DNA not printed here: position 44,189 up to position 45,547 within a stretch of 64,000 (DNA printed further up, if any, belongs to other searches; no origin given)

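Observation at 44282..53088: Four copies of a 19-nt element with sigma-54 spacing but a GC in place of the -24 GG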

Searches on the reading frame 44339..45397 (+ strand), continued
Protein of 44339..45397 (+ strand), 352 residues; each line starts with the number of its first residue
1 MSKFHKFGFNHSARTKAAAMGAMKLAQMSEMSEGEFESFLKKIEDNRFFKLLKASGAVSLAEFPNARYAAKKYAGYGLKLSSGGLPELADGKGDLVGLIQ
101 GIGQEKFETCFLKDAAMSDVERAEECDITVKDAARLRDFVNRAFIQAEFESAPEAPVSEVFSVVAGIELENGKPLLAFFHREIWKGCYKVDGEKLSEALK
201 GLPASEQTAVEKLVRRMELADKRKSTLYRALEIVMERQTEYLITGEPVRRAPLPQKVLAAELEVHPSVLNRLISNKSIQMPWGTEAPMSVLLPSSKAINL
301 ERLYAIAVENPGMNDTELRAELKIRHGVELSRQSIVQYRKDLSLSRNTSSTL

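Call 85: find_homologous_proteins(query=P0113, max_evalue=1e-60)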
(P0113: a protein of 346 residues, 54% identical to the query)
Query P0113 (346 aa): 166 proteins with E <= 1e-60 among 8000 candidates; the best 120 are listed.
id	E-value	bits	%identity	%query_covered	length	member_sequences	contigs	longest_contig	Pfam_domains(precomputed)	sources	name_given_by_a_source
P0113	4.0e-218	741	100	100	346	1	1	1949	PF04552.20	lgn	-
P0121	1.1e-180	618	83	99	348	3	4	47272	PF04552.20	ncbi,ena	-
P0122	5.2e-172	589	77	99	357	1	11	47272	PF04552.20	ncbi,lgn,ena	-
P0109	1.7e-164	565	75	100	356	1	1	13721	PF04552.20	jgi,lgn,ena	-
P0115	1.3e-155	535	73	100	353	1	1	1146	PF04552.20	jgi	jgi:hypothetical protein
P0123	2.0e-155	535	76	92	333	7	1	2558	PF04552.20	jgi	jgi:RNA polymerase sigma-54 factor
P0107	6.2e-155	533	72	100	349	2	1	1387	PF04552.20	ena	-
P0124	1.3e-154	532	74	95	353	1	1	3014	PF04552.20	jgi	jgi:hypothetical protein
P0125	2.5e-152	525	71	100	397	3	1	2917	PF04552.20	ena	-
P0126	1.3e-150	519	70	100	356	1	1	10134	PF04552.20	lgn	-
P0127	2.9e-150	518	75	93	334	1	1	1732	PF04552.20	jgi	jgi:hypothetical protein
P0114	1.2e-149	516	70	99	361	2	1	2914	PF04552.20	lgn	-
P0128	8.3e-149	513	70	100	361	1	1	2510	PF04552.20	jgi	jgi:hypothetical protein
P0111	2.0e-147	509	70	95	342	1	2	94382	PF04552.20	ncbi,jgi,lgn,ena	ncbi:MAG: hypothetical protein WCU88_08850 [Elusimicrobiota bacterium]|jgi:RNA polymerase sigma-54 f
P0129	2.5e-146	505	68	100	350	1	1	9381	PF04552.20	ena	-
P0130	3.4e-146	505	72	93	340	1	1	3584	PF04552.20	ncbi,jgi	jgi:hypothetical protein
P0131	2.4e-145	502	70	95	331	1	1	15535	PF04552.20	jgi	jgi:hypothetical protein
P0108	2.9e-143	495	67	99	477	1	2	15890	PF04552.20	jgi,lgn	jgi:hypothetical protein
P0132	8.0e-141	487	66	99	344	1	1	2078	PF04552.20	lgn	-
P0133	6.3e-139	481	69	93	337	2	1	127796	PF04552.20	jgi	jgi:hypothetical protein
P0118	1.0e-138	480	65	97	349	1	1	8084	PF04552.20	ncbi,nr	ncbi:MAG: hypothetical protein PHF00_05815 [Elusimicrobia bacterium]|nr:hypothetical protein [Elusim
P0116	2.5e-138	479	67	100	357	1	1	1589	PF04552.20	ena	-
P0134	2.9e-138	478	65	100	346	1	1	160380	PF04552.20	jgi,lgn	jgi:hypothetical protein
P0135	1.8e-137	476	69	93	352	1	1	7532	PF04552.20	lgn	-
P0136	1.7e-132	460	64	95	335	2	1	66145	PF04552.20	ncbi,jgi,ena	ncbi:MAG: hypothetical protein WC728_11490 [Elusimicrobiota bacterium]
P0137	1.0e-130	454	63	95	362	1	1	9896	PF04552.20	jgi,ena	-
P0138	1.2e-130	453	62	100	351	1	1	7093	PF04552.20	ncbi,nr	ncbi:MAG: hypothetical protein PHU21_05285, partial [Elusimicrobia bacterium]|nr:hypothetical protei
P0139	2.8e-129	449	64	93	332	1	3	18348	PF04552.20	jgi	jgi:hypothetical protein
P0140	3.7e-127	442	62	95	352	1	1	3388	PF04552.20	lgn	-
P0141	5.9e-126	438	61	100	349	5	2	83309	PF04552.20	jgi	jgi:RNA polymerase sigma-54 factor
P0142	4.1e-117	409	60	95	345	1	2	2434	PF04552.20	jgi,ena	-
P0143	2.8e-115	403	58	97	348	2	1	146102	PF04552.20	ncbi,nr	ncbi:MAG: hypothetical protein HY922_13685 [Elusimicrobia bacterium]|nr:hypothetical protein [Elusim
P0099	1.3e-111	391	54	98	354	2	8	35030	PF04552.20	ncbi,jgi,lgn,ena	-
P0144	2.9e-111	390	55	98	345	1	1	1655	PF04552.20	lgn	-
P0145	3.1e-111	390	58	96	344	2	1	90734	PF04552.20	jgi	-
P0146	3.7e-111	389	56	98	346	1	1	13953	PF04552.20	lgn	-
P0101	5.2e-111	389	52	98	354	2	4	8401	PF04552.20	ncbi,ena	-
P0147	1.3e-110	388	73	71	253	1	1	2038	PF04552.20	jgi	jgi:RNA polymerase sigma-54 factor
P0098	2.1e-109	384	56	93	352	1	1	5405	PF04552.20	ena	-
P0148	8.6e-109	382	55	95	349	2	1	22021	PF04552.20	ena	-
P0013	2.5e-108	380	56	92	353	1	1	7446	PF04552.20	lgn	-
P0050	8.5e-108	378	56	89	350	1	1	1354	PF04552.20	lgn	-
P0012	2.2e-107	377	53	99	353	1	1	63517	PF04552.20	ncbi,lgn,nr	ncbi:MAG: hypothetical protein NDI60_02920 [Elusimicrobiales bacterium]|nr:hypothetical protein [Elu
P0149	2.5e-107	377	56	96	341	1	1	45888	PF04552.20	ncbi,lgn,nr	ncbi:MAG: hypothetical protein NTY77_16500 [Elusimicrobia bacterium]|nr:hypothetical protein [Elusim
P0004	9.6e-107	375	53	99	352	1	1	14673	PF04552.20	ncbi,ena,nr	ncbi:MAG TPA: hypothetical protein DCL44_07765 [Elusimicrobia bacterium]|nr:hypothetical protein [El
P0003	1.0e-106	375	54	97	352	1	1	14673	PF04552.20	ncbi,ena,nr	ncbi:MAG TPA: hypothetical protein DCL44_07800 [Elusimicrobia bacterium]|nr:hypothetical protein [El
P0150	2.8e-106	373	52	99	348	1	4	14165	PF04552.20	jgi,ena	-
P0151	3.1e-106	373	57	96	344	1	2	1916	PF04552.20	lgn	-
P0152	4.5e-106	373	52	99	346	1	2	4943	PF04552.20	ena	-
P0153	5.7e-106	372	52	100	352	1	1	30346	PF04552.20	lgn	-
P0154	1.2e-105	371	54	95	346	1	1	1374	PF04552.20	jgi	jgi:hypothetical protein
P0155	1.3e-105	371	54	95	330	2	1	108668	PF04552.20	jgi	jgi:hypothetical protein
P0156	1.5e-105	371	55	96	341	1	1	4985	PF04552.20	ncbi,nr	ncbi:MAG: hypothetical protein PHU21_08660 [Elusimicrobia bacterium]|nr:hypothetical protein [Elusim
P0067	1.9e-105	371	53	97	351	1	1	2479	PF04552.20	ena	-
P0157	2.1e-105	370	52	98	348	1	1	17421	PF04552.20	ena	-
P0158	2.1e-105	370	53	97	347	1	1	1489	PF04552.20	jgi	-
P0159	2.7e-105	370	54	96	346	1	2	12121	PF04552.20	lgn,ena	-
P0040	5.9e-105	369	54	97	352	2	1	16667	PF04552.20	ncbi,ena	-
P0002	6.3e-105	369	53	97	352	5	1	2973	PF04552.20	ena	-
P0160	8.4e-105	369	52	98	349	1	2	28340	PF04552.20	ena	-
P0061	1.7e-104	368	52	96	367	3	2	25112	PF04552.20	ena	-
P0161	2.5e-104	367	55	98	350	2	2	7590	PF04552.20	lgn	-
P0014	3.0e-104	367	52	99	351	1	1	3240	PF04552.20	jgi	jgi:hypothetical protein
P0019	3.4e-104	367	52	99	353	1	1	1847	PF04552.20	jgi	jgi:hypothetical protein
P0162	5.2e-104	366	54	99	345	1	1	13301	PF04552.20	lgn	-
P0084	1.4e-103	365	56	87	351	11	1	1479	PF04552.20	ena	-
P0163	1.6e-103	364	53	98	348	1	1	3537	PF04552.20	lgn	-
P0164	2.1e-103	364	53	97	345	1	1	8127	PF04552.20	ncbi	ncbi:MAG: hypothetical protein ABIG11_06205 [bacterium]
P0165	4.8e-103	363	53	92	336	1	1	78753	PF04552.20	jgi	jgi:hypothetical protein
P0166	5.8e-103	362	51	97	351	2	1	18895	PF04552.20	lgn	-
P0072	7.8e-103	362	53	95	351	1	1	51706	PF04552.20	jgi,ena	-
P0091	8.6e-103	362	51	97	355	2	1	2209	PF04552.20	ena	-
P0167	1.3e-102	361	53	98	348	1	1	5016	PF04552.20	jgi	jgi:hypothetical protein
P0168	2.0e-102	361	55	95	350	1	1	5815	PF04552.20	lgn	-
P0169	2.3e-102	360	53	97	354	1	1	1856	PF01381.29,PF04552.20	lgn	-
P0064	3.6e-102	360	51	95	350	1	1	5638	PF04552.20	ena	-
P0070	4.8e-102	359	53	95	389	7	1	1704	PF04552.20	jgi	-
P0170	5.8e-101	356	52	98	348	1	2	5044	PF04552.20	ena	-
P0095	1.0e-100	355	51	97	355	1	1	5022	PF04552.20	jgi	jgi:hypothetical protein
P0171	1.1e-100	355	53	95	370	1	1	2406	PF04552.20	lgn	-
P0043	1.1e-100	355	51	99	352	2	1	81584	PF04552.20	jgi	jgi:RNA polymerase sigma-54 factor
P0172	1.3e-100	355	51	94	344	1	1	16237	PF04552.20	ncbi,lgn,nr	ncbi:MAG: hypothetical protein PHP45_07630 [Elusimicrobiales bacterium]|nr:hypothetical protein [Elu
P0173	1.5e-100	355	54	95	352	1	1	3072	PF04552.20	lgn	-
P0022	1.5e-100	355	52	93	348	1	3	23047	PF04552.20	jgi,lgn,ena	-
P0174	1.8e-100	354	55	95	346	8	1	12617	PF04552.20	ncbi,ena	ncbi:MAG: hypothetical protein AAB412_00920 [Elusimicrobiota bacterium]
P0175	2.0e-100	354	52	95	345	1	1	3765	PF04552.20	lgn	-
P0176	2.3e-100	354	53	96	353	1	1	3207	PF04552.20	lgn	-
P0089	4.8e-100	353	52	93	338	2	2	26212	PF04552.20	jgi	-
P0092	5.6e-100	353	51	95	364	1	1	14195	PF04552.20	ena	-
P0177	1.2e-99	352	53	98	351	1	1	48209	PF04552.20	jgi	jgi:hypothetical protein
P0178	1.3e-99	351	53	95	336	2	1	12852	PF04552.20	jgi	-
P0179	1.6e-99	351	53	95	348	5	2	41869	PF04552.20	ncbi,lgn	-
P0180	1.7e-99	351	53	95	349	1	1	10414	PF04552.20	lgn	-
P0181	3.7e-99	350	53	98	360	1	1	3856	PF04552.20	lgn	-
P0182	4.1e-99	350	52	99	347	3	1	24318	PF04552.20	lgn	-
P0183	4.5e-99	350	52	98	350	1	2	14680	PF04552.20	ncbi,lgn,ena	-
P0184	5.1e-99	350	53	99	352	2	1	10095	PF04552.20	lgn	-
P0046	5.3e-99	349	51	96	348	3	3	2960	PF04552.20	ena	-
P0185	6.0e-99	349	53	94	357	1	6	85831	PF04552.20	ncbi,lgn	-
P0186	8.1e-99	349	53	97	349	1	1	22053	PF04552.20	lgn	-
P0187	1.7e-98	348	53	95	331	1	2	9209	PF04552.20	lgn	-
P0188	1.8e-98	348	51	99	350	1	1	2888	PF04552.20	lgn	-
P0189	2.7e-98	347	54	93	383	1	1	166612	PF04552.20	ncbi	-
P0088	3.2e-98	347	51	95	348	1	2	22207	PF04552.20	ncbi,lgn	-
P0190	5.0e-98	346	53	95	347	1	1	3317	PF04552.20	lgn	-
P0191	5.5e-98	346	53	96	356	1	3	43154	PF04552.20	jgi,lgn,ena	-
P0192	5.9e-98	346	54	95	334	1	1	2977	PF04552.20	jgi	jgi:hypothetical protein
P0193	2.8e-97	344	51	98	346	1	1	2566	PF04552.20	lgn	-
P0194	3.0e-97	344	52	98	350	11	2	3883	PF04552.20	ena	-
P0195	9.8e-97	342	53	95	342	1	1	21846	PF04552.20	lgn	-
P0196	1.1e-96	342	52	95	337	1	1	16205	PF04552.20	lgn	-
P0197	3.8e-96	340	51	92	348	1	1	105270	PF04552.20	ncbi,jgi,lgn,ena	ncbi:MAG: hypothetical protein WC421_06590 [Elusimicrobiales bacterium]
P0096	4.5e-96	340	49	95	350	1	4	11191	PF04552.20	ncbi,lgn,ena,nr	ncbi:MAG: RNA polymerase sigma-54 subunit [Elusimicrobia bacterium]|nr:MAG: RNA polymerase sigma-54 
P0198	5.0e-96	340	51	96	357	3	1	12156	PF04552.20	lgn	-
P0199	5.6e-96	340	51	98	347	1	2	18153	PF04552.20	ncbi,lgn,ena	-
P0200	6.1e-96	339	53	95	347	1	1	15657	PF04552.20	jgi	jgi:hypothetical protein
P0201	6.4e-96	339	52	96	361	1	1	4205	PF04552.20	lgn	-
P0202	6.8e-96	339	53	99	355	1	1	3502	PF04552.20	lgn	-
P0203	7.6e-96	339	51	93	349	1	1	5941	PF04552.20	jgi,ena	-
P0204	1.0e-95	339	51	98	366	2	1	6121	PF04552.20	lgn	-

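Call 87: search_protein_representatives(alignment_id=A3)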
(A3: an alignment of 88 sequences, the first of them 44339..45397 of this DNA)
Query: 88 sequences, 351 profile positions. Proteins with E-value up to 0.001 (for the whole library): 6985; up to 1e-10: 1034; up to 1e-30: 249. The best 150 are listed.
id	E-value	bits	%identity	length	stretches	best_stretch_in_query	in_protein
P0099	5.9e-174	594.3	-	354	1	4-350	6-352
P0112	5.0e-122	423.5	-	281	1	4-281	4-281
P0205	7.4e-120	416.4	-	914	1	13-350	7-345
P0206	9.9e-112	389.6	-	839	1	10-350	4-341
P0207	3.4e-106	371.4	-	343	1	14-346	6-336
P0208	4.7e-106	371.0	-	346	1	10-345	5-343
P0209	9.5e-105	366.7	-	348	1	8-350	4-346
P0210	4.3e-104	364.5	-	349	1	16-350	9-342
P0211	1.7e-102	359.3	-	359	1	9-346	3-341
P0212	1.9e-101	355.8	-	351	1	13-350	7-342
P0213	1.4e-100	353.0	-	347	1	10-346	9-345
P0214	2.9e-100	351.9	-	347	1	17-349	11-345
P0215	3.8e-100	351.5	-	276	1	90-350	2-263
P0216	1.4e-97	343.1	-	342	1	18-350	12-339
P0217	2.7e-96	338.9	-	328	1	29-342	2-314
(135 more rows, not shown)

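Call 88: find_encoding_contigs(protein=P0121, flank=10000, max_places=3)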
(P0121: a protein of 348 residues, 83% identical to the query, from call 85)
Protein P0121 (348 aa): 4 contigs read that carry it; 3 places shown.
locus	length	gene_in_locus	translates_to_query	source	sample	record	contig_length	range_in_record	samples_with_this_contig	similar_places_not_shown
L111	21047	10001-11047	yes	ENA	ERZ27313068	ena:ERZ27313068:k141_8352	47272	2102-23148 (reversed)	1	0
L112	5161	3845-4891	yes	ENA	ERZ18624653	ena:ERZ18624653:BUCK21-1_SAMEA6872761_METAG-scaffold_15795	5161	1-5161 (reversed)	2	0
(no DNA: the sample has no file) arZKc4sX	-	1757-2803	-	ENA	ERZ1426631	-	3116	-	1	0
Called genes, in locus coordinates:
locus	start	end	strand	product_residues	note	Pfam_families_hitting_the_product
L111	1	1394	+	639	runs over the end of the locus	PF10412:TrwB_AAD_bind, PF12696:TraG-D_C (weak)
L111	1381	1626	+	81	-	-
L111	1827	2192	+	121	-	-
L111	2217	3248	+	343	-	PF00589:Phage_integrase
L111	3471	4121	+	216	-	PF00929:RNase_T, PF16473:Rv2179c-like (weak)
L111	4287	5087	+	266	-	PF13338:AbiEi_4 (weak), PF09407:AbiEi_1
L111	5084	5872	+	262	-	PF08843:AbiEii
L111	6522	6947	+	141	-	PF04002:RadC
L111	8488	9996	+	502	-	PF07695:7TMR-DISM_7TM, PF02518:HATPase_c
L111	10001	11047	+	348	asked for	PF04552:Sigma54_DBD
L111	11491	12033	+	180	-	-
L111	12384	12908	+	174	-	-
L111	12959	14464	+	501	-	PF25787:HTH_SB (weak), PF22483:Mu-transpos_C_2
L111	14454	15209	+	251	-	PF01695:IstB_IS21, PF00308:Bac_DnaA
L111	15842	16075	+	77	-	-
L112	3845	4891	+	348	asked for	PF04552:Sigma54_DBD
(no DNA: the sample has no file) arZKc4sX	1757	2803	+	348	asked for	PF04552:Sigma54_DBD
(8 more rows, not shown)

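Call 89: find_encoding_contigs(protein=P0122, flank=10000, max_places=3)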
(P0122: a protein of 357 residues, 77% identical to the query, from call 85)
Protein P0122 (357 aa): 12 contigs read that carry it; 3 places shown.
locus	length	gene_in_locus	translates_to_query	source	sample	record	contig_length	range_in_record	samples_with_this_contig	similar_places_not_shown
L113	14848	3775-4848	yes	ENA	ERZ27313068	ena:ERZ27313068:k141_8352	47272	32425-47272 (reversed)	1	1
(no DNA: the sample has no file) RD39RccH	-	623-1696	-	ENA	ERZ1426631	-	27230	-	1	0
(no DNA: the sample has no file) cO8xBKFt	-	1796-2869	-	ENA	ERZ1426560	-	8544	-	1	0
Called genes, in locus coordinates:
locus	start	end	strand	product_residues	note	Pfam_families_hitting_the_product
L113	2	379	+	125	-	?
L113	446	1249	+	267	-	PF04909:Amidohydro_2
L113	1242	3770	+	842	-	PF22673:MCP-like_PDC_1 (weak), PF02518:HATPase_c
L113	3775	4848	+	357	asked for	PF04552:Sigma54_DBD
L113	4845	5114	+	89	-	PF00216:Bac_DNA_binding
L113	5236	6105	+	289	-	-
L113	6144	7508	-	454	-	PF00072:Response_reg, PF00158:Sigma54_activat, PF07728:AAA_5 (weak), PF14532:Sigma54_activ_2, PF00004:AAA (weak), PF25601:AAA_lid_14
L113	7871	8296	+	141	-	-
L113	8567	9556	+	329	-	-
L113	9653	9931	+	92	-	-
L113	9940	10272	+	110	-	PF04956:TrbC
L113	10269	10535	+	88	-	-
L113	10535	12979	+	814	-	PF11130:TraC_F_IV, PF19044:P-loop_TraG, PF01935:DUF87 (weak), PF12846:AAA_10 (weak)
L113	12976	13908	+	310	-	-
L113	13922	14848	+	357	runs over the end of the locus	-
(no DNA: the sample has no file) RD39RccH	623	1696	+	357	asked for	PF04552:Sigma54_DBD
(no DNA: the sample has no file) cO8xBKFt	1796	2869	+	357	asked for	PF04552:Sigma54_DBD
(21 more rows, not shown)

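Call 90: find_encoding_contigs(protein=P0194, flank=10000, max_places=3)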
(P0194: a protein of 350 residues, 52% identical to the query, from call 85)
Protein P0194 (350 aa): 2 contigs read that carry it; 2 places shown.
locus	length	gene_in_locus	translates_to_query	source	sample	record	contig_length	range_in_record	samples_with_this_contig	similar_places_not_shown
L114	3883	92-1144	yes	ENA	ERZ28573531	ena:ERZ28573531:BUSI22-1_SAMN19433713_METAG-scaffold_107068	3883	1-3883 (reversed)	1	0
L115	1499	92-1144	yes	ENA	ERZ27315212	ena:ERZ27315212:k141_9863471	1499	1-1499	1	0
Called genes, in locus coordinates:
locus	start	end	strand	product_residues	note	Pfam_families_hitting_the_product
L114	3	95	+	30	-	?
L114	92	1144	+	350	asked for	PF04552:Sigma54_DBD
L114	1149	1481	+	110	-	PF12680:SnoaL_2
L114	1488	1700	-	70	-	-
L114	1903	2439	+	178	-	PF21956:DUF6922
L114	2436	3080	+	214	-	PF08843:AbiEii (weak)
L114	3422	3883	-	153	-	?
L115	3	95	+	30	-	?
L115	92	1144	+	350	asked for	PF04552:Sigma54_DBD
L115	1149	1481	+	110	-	PF12680:SnoaL_2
